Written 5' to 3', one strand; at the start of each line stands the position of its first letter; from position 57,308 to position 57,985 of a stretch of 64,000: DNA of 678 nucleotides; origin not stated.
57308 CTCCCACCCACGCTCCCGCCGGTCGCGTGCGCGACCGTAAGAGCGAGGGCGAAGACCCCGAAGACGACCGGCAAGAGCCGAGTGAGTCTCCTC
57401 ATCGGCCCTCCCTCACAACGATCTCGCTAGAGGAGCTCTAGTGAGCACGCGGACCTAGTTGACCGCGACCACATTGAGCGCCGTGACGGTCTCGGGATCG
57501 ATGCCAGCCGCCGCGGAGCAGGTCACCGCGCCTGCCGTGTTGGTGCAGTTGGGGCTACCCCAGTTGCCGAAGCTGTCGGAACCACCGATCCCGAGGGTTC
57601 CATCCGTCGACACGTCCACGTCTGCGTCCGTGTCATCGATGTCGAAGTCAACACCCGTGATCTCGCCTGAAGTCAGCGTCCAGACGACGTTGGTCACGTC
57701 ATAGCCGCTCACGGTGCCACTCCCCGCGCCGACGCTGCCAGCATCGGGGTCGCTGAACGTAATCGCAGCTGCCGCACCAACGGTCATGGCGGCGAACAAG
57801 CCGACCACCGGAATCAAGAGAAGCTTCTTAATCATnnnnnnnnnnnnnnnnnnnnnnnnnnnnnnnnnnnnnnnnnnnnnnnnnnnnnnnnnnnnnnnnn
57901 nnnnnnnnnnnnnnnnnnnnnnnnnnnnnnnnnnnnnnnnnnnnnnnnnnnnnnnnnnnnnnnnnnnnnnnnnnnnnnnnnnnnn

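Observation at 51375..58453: SipW-type signal peptidase / TasA-like (SipW-cognate signal peptide) gene cluster with unusual companions; candidate novel surface-fibre or matrix system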

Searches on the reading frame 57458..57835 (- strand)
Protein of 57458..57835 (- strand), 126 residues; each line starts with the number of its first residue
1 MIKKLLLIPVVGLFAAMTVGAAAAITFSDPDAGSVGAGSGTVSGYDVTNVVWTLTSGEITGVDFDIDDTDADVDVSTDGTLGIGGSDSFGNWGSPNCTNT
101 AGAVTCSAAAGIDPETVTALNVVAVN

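Call 3: search_protein_families(library=pfam, proteins=[window:57458-57835:-], max_evalue=1)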
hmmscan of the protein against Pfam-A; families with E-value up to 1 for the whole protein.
seq(126 aa): 0 families

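Call 4: search_protein_families(library=ncbifam, proteins=[window:57458-57835:-], max_evalue=1)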
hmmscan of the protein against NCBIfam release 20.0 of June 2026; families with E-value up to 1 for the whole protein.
seq(126 aa): 1 family
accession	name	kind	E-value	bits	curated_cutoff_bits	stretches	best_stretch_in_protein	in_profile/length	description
NF010604.0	PRK14000.1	equivalog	0.014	15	342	1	6-91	13-96/185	K(+)-transporting ATPase subunit C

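Call 26: search_protein_families(library=ncbifam, alignment_id=A2, max_evalue=0.1)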
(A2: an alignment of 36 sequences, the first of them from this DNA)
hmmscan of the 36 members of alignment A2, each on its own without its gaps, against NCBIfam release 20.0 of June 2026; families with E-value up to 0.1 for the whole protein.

A. member 1, seq(126 aa): 1 family
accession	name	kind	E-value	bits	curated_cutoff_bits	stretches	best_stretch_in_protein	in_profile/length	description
NF010604.0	PRK14000.1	equivalog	0.014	15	342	1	6-91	13-96/185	K(+)-transporting ATPase subunit C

B. families by the number of members that match (of 36 scanned): 9 families
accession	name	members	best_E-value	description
NF049866.1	outer_TDE1717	1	0.0075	TDE1717 family outer membrane beta-barrel protein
TIGR03227.1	PhnS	1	0.013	2-aminoethylphosphonate ABC transporter substrate-binding protein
NF010604.0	PRK14000.1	1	0.014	K(+)-transporting ATPase subunit C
NF041221.1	BagZ_FevE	1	0.027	bagremycin/ferroverdin biosynthesis copper chaperon BagZ/FevE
NF006917.0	PRK09408.1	1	0.055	outer membrane protein OmpX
NF004283.0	PRK05692.1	1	0.056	hydroxymethylglutaryl-CoA lyase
NF051431.1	Rv0361_Cterm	1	0.067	Rv0361 family membrane protein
NF058606.1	GlBtMonoRdsGbcB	1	0.077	glycine betaine monooxygenase reductase subunit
TIGR04087.1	YqxM_for_SipW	1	0.092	amyloid fiber anchoring/assembly protein TapA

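Call 27: search_protein_families(library=pfam, alignment_id=A2, max_evalue=0.1)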
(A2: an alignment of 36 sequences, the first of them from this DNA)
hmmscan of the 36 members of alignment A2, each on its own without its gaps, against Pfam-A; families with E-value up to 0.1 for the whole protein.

A. member 1, seq(126 aa): 0 families

B. families by the number of members that match (of 36 scanned): 16 families
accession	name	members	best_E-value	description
PF17957.7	Big_7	1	0.0011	Bacterial Ig domain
PF13927.12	Ig_3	1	0.0061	Immunoglobulin domain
PF24514.1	SpaA_4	1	0.018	Prealbumin-like fold domain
PF05481.17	Myco_19_kDa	1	0.025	Mycobacterium 19 kDa lipoprotein antigen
PF22321.2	Zona_CL2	1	0.026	Zonadhesin, second cohesin-like domain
PF12389.13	Peptidase_M73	1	0.036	Camelysin metallo-endopeptidase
PF04519.19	Bactofilin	1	0.036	Polymer-forming cytoskeletal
PF07563.17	DUF1541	1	0.046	Protein of unknown function (DUF1541)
PF25117.1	Agd3_C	1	0.047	Agd3 C-terminal domain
PF00047.31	ig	1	0.053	Immunoglobulin domain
PF18229.6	GcnA_N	1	0.066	N-acetyl-beta-D-glucosaminidase N-terminal domain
PF08139.17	LPAM_1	1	0.068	Prokaryotic membrane lipoprotein lipid attachment site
PF00722.28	Glyco_hydro_16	1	0.068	Glycosyl hydrolases family 16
PF10618.14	Tail_tube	1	0.075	Phage tail tube protein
PF21181.3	SsfX3_N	1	0.081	SsfX3, N-terminal domain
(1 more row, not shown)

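Call 28: search_solved_structures(query=A2, max_evalue=10)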
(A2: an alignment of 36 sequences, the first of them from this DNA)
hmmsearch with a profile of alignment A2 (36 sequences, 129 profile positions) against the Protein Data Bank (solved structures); distinct sequences matched with E-value up to 10: 31.
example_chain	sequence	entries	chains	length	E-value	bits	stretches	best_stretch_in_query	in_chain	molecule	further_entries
9egp_B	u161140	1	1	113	0.034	17.7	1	3-104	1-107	Geopilin domain 2 protein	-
7ym8_D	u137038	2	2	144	0.052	17.1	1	4-75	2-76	nanobody 29 | Nb29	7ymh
5mp2_C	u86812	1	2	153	0.11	16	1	3-54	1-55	Camelid nanobody VHH04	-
21du_N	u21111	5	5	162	0.16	15.6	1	1-60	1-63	nb35 | Nanobody Nb35 | Nb35 nanobody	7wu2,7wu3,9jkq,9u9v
8s4u_B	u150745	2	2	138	0.18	15.4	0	70-103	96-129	Nanobody 3.4 | Nb3.4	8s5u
9sf4_Ba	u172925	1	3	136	0.25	14.9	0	37-104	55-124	F130 nanobody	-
8xgr_N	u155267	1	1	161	0.28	14.7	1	3-59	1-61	Camelid antibody VHH fragment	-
7bw0_N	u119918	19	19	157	0.28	14.7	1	3-60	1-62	Nanobody Nb35 | Nb35 nanobody | Nanobody 35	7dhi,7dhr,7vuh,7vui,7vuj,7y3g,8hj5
7bz2_N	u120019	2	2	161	0.32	14.6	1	3-60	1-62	Nb35 nanobody | Nanobody 35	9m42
25nv_N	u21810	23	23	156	0.38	14.3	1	4-60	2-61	nanobody 35 | Nanobody35 | nanobody Nb35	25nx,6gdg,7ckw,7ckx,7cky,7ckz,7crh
6vcb_N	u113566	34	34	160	0.4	14.2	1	4-60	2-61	Nanobody 35 | Nanobody35 | Nano-body 35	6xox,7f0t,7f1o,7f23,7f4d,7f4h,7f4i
5mzv_D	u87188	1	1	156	0.45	14.1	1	3-54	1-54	Nanobody 22E11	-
8xqj_A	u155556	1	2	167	0.46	14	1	8-54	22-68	JN241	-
8g2y_N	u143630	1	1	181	0.46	14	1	4-59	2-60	Nanobody 35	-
6jri_B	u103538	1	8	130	0.58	13.7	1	31-82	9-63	Nanobody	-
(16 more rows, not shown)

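Call 29: find_homologous_proteins(query=A2, max_evalue=0.001)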
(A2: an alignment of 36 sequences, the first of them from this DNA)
Query A2 (36 sequences) (126 aa, profile of the alignment): 635 proteins with E <= 0.001 among 8000 candidates; the best 120 are listed.
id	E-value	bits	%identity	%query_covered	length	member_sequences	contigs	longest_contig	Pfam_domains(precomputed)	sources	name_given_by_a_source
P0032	3.6e-31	126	-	-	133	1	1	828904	-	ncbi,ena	-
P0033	1.4e-28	118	-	-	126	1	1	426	-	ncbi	-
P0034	6.4e-28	116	-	-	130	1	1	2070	-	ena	-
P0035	1.2e-27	115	-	-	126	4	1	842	-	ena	-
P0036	1.5e-27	114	-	-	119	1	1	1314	-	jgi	jgi:hypothetical protein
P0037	2.0e-27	114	-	-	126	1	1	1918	-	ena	-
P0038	4.8e-27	113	-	-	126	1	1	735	-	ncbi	-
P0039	5.0e-27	113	-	-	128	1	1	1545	-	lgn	-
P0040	6.2e-27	112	-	-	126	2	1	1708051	-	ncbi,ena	-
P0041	6.5e-27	112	-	-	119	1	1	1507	-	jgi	jgi:hypothetical protein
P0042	7.4e-27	112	-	-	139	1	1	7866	-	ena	-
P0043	8.7e-27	112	-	-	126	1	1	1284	-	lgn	-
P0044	1.0e-26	112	-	-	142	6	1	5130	-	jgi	jgi:hypothetical protein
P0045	1.1e-26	112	-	-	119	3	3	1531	-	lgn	-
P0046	1.1e-26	111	-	-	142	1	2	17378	-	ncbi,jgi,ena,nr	ncbi:MAG TPA: hypothetical protein VKP14_02700 [Gaiellaceae bacterium]|nr:hypothetical protein [Gaie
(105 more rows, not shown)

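Call 37: predict_structure(alignment_id=A3)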
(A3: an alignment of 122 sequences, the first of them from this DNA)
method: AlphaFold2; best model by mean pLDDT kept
length: 126 residues; sequences in the alignment: 122
mean_pLDDT: 54.7   pTM: 0.37
mean pLDDT of the five models: 54.7, 49.8, 48.1, 46.7, 45.6
residues with pLDDT >= 90: 0; 70-90: 12; 50-70: 69; < 50: 45
segments of 3 or more residues with pLDDT < 50: 1-3, 12-29, 31-37, 80-91
pLDDT, mean of each block of 10 residues (from residue 1): 49 43 44 46 57 62 56 57 37 62 70 69 59
secondary structure, 60 per line:
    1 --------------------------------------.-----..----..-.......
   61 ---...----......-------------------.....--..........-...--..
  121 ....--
elements in order: E54-60 E71-76 E96-100 E103-112 E119-124

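Call 44: predict_structure(alignment_id=A4)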
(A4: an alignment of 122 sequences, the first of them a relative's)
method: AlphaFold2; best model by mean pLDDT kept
length: 130 residues; sequences in the alignment: 122
mean_pLDDT: 74.6   pTM: 0.65
mean pLDDT of the five models: 74.6, 74.4, 74.1, 72.6, 71.2
residues with pLDDT >= 90: 34; 70-90: 50; 50-70: 27; < 50: 19
segments of 3 or more residues with pLDDT < 50: 11-20
pLDDT, mean of each block of 10 residues (from residue 1): 55 44 54 54 74 86 90 89 86 92 93 87 64
secondary structure, 60 per line:
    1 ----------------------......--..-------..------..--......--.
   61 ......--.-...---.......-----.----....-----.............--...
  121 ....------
elements in order: E23-28 E52-57 E60-66 E77-83 E94-97 E103-112 E118-124

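Call 58: fold_search(model_id=the predicted structure, library=pdb)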
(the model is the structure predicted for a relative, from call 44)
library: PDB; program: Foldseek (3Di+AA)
matches with E <= 10: 854; with E <= 0.001: 0
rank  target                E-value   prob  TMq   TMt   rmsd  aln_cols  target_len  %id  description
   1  8iq9_A                2.9e-02  0.82  0.26  0.08  10.2       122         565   11  Crystal structure of trimeric K2-2 TSP in complex with tetrasaccharide and octasaccharide (released 2024-02-21)
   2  8iqe_B                3.0e-02  0.89  0.27  0.09  10.2       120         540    9  Crystal structure of tetrameric K2-2 TSP (released 2024-02-21)
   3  8iqe_C                3.2e-02  0.89  0.30  0.08  12.7       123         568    8  Crystal structure of tetrameric K2-2 TSP (released 2024-02-21)
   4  4gio_A                3.8e-02  0.98  0.37  0.46   3.9        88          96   15  Crystal structure of Campylobacter jejuni cj0090 (released 2012-09-26)
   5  8iq5_A                3.8e-02  0.85  0.27  0.08  10.2       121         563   10  Crystal structure of trimeric K2-2 TSP (released 2024-02-21)
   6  5od4                  4.2e-02  0.95  0.41  0.43   5.5       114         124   11  Avr2 effector protein from the fungal plant pathogen Fusarium oxysporum (released 2017-08-16)
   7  8iq5_D                4.7e-02  0.85  0.28  0.08  10.2       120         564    9  Crystal structure of trimeric K2-2 TSP (released 2024-02-21)
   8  4lpw_A                5.5e-02  0.97  0.38  0.49   3.5        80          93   12  Crystal structure of TENCON variant A6 (released 2014-01-29)
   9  8iqe_A                5.5e-02  0.77  0.28  0.08  10.0       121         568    7  Crystal structure of tetrameric K2-2 TSP (released 2024-02-21)
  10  8iq9_B                6.5e-02  0.54  0.24  0.08  10.9       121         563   13  Crystal structure of trimeric K2-2 TSP in complex with tetrasaccharide and octasaccharide (released 2024-02-21)
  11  8iqe_D                7.2e-02  0.77  0.27  0.09  10.2       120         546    9  Crystal structure of tetrameric K2-2 TSP (released 2024-02-21)
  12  2lro_MODEL_1_A        1.1e-01  0.33  0.26  0.21  12.5       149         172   15  Solution structure, dynamics and binding studies of CtCBM11 (released 2013-02-06)
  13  4lpv_B                1.3e-01  0.84  0.38  0.47   4.1        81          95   15  Crystal structure of TENCON variant P41BR3-42 (released 2014-01-29)
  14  4lpv_A                1.4e-01  0.72  0.34  0.42   4.0        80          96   18  Crystal structure of TENCON variant P41BR3-42 (released 2014-01-29)
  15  4lpy_A                1.4e-01  0.72  0.32  0.40   3.7        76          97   13  Crystal structure of TENCON variant G10 (released 2014-01-29)
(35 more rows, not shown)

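Call 97: search_protein_representatives(protein=window:57458-57835:-)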
Query: 126 residues. Proteins with E-value up to 0.001 (for the whole library): 41; up to 1e-10: 2; up to 1e-30: 1. The best 41 are listed.
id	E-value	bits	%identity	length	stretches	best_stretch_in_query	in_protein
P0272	7.5e-72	255.6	100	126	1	1-126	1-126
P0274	1.1e-12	64.5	47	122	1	2-95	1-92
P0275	4.9e-10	55.9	44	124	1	14-124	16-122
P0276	2.6e-09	53.6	45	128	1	7-110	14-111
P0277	3.2e-09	53.3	51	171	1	2-118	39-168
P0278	9.6e-09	51.8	47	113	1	3-97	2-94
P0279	1.9e-08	50.8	33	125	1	4-116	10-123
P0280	3.2e-08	50.1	40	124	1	3-124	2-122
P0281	3.6e-08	49.9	46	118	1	3-126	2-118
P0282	5.0e-07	46.2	42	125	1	8-125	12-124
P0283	1.9e-06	44.3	37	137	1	4-124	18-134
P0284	5.1e-06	43.0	36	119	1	2-106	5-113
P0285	7.4e-06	42.4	37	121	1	6-101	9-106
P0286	7.6e-06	42.4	43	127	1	3-125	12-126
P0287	8.3e-06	42.3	36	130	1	4-124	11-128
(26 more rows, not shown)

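Call 100: find_encoding_contigs(protein=P0277, flank=6000, max_places=2)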
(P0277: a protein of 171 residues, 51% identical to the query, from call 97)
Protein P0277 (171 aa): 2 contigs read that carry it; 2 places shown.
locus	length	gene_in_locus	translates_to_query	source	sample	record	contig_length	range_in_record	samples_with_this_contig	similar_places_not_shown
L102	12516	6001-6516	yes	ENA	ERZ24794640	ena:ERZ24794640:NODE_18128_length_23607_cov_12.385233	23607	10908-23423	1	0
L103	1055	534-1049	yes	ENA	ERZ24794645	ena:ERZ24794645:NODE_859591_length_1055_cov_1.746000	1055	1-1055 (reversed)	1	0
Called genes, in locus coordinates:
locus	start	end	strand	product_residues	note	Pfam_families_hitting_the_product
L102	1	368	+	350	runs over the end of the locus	PF00296:Bac_luciferase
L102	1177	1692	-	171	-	PF01661:Macro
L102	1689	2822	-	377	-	PF03706:LPG_synthase_TM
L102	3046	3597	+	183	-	-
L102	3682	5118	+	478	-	-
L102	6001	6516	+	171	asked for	-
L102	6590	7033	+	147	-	-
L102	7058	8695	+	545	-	PF00717:Peptidase_S24, PF17231:DUF5305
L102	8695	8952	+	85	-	-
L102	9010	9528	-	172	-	PF01243:PNPOx_N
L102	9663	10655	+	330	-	PF12852:Cupin_6, PF00165:HTH_AraC (weak), PF12833:HTH_18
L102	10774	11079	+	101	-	PF00253:Ribosomal_S14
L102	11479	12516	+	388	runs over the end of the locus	PF13400:Tad, PF23981:DUF7305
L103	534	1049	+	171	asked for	-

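Call 110: find_encoding_contigs(protein=P0274, flank=4000, max_places=3)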
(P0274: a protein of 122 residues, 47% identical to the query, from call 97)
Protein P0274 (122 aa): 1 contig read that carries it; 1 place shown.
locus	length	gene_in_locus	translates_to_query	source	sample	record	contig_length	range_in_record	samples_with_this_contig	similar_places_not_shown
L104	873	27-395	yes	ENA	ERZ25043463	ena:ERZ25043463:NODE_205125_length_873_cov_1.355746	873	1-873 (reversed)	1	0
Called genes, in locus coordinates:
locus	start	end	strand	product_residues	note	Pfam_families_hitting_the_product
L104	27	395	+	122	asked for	-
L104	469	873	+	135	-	?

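Call 111: find_encoding_contigs(protein=P0278, flank=4000, max_places=3)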
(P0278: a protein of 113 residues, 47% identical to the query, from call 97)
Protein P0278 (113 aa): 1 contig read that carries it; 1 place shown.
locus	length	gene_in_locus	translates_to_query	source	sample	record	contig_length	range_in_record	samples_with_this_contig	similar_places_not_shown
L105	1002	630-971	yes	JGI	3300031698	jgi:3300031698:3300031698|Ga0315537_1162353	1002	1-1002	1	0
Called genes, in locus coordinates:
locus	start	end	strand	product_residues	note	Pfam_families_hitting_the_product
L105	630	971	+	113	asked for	-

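Call 112: find_encoding_contigs(protein=P0281, flank=4000, max_places=3)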
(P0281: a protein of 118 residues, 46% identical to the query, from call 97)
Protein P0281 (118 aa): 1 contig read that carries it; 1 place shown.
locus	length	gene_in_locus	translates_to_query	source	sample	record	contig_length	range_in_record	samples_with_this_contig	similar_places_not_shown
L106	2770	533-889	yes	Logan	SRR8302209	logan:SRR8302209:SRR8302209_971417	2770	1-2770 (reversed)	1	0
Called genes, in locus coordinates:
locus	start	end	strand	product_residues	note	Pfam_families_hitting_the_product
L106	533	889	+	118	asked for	-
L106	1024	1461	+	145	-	-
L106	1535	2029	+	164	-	PF00717:Peptidase_S24 (weak)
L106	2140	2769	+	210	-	?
